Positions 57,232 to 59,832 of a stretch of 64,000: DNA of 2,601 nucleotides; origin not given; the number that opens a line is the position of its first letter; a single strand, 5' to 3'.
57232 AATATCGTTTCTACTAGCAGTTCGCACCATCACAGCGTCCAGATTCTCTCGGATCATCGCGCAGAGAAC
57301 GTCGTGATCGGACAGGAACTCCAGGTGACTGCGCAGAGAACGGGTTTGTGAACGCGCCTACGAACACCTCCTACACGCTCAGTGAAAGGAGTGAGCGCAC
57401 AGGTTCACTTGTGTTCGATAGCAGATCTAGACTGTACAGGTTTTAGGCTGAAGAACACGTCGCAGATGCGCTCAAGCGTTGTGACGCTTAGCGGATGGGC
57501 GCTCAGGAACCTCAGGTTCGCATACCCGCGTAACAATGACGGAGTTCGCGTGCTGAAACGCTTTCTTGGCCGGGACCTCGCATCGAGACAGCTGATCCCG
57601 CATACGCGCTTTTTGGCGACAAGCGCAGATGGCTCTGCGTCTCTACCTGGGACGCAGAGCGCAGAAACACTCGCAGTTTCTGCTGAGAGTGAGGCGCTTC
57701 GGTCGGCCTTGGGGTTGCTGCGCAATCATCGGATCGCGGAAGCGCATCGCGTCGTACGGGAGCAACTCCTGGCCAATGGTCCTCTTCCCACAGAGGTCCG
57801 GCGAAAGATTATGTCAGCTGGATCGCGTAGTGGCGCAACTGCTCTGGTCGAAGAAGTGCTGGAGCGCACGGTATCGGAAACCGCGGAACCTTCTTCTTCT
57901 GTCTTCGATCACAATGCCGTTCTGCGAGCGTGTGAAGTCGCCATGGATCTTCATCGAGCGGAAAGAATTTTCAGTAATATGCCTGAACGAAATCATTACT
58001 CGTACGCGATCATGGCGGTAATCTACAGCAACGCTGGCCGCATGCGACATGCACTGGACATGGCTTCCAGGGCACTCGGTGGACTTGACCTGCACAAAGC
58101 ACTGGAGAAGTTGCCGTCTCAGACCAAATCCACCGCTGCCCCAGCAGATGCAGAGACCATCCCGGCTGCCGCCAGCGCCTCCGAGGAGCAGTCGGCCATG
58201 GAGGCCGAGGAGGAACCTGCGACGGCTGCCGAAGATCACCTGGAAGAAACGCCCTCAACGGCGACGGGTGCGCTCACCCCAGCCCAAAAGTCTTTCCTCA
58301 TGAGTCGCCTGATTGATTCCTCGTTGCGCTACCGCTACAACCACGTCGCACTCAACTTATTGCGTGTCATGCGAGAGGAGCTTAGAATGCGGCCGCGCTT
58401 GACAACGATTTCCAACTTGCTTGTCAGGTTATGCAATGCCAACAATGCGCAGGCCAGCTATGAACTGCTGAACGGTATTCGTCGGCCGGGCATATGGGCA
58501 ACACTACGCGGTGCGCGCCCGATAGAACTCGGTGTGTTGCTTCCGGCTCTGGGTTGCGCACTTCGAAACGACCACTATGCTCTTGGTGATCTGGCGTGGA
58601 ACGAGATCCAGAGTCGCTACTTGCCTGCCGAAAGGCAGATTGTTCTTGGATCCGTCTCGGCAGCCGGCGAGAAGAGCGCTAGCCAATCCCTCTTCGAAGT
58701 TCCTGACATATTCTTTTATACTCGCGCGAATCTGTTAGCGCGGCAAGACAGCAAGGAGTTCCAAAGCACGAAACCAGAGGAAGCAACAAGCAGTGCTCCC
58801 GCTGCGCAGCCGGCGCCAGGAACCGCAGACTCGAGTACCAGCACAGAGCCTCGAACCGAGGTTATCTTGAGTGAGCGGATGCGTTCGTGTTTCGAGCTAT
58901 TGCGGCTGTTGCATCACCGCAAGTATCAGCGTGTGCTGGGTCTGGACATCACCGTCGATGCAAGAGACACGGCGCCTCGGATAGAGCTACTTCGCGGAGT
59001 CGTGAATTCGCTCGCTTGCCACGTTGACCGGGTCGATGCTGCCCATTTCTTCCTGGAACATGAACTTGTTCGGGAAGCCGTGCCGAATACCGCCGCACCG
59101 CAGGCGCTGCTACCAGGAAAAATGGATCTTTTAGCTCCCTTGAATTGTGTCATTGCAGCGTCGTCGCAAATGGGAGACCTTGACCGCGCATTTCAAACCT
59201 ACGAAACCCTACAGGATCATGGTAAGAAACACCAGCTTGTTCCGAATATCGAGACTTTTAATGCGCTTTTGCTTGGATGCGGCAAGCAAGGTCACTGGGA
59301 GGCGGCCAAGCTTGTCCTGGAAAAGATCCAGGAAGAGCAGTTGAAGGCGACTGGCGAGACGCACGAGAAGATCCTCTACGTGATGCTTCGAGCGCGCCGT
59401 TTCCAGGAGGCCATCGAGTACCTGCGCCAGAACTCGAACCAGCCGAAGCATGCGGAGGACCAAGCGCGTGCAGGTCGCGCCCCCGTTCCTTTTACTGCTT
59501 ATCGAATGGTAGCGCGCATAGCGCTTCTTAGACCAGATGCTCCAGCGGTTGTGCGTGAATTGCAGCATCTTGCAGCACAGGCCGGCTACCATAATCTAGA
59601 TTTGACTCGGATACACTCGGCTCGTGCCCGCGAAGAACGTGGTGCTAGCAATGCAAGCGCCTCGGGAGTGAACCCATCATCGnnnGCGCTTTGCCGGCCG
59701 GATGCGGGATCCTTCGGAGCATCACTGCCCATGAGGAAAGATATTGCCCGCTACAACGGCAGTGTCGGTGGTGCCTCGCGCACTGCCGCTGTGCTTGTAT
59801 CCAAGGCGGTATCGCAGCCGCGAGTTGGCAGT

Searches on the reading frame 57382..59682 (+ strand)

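Call 11: search_protein_families(library=pfam, proteins=[window:57382-59682:+], max_evalue=0.001)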
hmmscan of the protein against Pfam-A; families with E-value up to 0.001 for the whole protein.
window:57382-59682:+ (767 aa): 4 families
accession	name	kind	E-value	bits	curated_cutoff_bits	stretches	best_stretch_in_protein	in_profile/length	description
PF01535.26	PPR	-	2.1e-10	40.6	25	0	625-652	2-29/31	PPR repeat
PF13041.12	PPR_2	-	1.2e-08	35.4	30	0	621-660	1-40/50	PPR repeat family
PF13812.12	PPR_3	-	4.7e-08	33.4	25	0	590-635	21-62/63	Pentatricopeptide repeat domain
PF17177.10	PPR_long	-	0.0003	20.7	27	0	590-683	95-184/211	Pentacotripeptide-repeat region of PRORP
